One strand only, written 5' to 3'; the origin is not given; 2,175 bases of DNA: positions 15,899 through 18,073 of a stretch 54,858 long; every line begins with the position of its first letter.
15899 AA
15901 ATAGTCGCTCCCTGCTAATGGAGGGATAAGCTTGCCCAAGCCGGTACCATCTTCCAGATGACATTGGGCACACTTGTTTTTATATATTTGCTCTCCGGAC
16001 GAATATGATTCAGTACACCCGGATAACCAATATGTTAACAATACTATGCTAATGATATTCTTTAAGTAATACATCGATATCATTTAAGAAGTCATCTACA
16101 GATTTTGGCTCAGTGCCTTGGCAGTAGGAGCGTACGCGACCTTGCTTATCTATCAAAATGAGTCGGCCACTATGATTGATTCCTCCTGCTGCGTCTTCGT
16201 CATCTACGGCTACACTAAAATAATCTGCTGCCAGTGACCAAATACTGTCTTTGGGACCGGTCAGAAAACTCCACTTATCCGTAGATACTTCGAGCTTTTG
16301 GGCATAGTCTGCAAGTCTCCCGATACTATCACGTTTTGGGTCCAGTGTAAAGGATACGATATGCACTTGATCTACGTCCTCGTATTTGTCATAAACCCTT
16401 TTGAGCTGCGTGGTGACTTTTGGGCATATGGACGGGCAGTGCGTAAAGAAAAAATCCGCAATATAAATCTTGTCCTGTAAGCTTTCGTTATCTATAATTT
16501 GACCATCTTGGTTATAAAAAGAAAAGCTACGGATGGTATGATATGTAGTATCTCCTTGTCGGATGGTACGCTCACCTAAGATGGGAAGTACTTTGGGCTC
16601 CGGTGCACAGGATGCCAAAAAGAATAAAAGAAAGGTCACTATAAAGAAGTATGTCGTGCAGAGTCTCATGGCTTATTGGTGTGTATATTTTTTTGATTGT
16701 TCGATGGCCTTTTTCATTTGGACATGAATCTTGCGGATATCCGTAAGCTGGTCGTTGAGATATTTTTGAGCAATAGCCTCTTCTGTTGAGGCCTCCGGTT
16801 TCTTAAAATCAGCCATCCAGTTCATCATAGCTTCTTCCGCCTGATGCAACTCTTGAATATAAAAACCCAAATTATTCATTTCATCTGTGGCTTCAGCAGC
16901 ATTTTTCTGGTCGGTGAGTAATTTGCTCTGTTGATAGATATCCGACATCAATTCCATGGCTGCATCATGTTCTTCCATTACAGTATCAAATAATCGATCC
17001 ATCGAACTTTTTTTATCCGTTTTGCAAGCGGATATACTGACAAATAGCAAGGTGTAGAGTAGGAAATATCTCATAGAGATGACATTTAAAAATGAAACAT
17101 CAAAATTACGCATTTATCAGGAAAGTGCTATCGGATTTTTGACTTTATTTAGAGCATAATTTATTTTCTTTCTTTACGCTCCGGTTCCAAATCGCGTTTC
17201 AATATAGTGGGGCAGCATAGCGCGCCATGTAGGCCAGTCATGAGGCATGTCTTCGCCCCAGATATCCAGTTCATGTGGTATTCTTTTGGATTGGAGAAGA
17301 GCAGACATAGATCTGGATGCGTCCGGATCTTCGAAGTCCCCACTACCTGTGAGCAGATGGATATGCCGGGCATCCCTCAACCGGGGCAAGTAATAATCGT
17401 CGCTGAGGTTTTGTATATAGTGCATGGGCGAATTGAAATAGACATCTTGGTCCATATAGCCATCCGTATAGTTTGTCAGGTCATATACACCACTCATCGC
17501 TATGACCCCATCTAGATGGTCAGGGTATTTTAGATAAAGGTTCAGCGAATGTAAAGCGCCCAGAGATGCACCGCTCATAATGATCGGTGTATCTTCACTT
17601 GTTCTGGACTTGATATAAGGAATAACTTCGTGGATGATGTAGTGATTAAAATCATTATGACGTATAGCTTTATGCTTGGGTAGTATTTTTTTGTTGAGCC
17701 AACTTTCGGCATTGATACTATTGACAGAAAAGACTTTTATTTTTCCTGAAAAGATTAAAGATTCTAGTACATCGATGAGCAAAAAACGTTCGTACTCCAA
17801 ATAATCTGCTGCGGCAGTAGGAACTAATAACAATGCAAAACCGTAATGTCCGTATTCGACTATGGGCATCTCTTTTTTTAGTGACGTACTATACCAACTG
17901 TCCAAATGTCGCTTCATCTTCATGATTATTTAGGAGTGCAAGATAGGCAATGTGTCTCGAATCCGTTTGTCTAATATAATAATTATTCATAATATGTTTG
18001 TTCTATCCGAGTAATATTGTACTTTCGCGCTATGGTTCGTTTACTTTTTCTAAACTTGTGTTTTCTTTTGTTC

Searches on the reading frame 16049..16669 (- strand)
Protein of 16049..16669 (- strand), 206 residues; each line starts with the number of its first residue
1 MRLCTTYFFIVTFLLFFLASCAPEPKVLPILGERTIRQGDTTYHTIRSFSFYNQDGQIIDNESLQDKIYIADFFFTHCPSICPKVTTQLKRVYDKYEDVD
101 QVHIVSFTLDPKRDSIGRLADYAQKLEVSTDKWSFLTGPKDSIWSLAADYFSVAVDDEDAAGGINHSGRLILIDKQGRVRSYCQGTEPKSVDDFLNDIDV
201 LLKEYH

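Call 34: search_protein_families(library=pfam, proteins=[window:16049-16669:-], max_evalue=0.00001)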
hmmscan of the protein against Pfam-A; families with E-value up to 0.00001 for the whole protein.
window:16049-16669:- (206 aa): 1 family
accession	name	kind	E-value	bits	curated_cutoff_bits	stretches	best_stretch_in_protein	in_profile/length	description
PF02630.20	SCO1-SenC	-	1.1e-27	97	22.8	1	48-179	3-134/134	SCO1/SenC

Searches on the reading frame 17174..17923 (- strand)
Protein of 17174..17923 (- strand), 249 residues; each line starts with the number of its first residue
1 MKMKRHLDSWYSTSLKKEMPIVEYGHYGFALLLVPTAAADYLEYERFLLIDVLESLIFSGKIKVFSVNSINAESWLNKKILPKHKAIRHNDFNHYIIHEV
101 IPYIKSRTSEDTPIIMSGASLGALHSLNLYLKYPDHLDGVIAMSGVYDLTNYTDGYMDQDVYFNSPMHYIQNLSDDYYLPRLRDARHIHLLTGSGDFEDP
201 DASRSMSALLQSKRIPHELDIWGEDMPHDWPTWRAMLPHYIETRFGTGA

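Call 34: search_protein_families(library=pfam, proteins=[window:17174-17923:-], max_evalue=0.00001)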
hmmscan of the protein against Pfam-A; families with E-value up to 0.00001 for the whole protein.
window:17174-17923:- (249 aa): 1 family
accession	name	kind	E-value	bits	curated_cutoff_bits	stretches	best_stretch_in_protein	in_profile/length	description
PF00756.26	Esterase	-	4.6e-10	40.1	22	1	88-238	90-245/251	Putative esterase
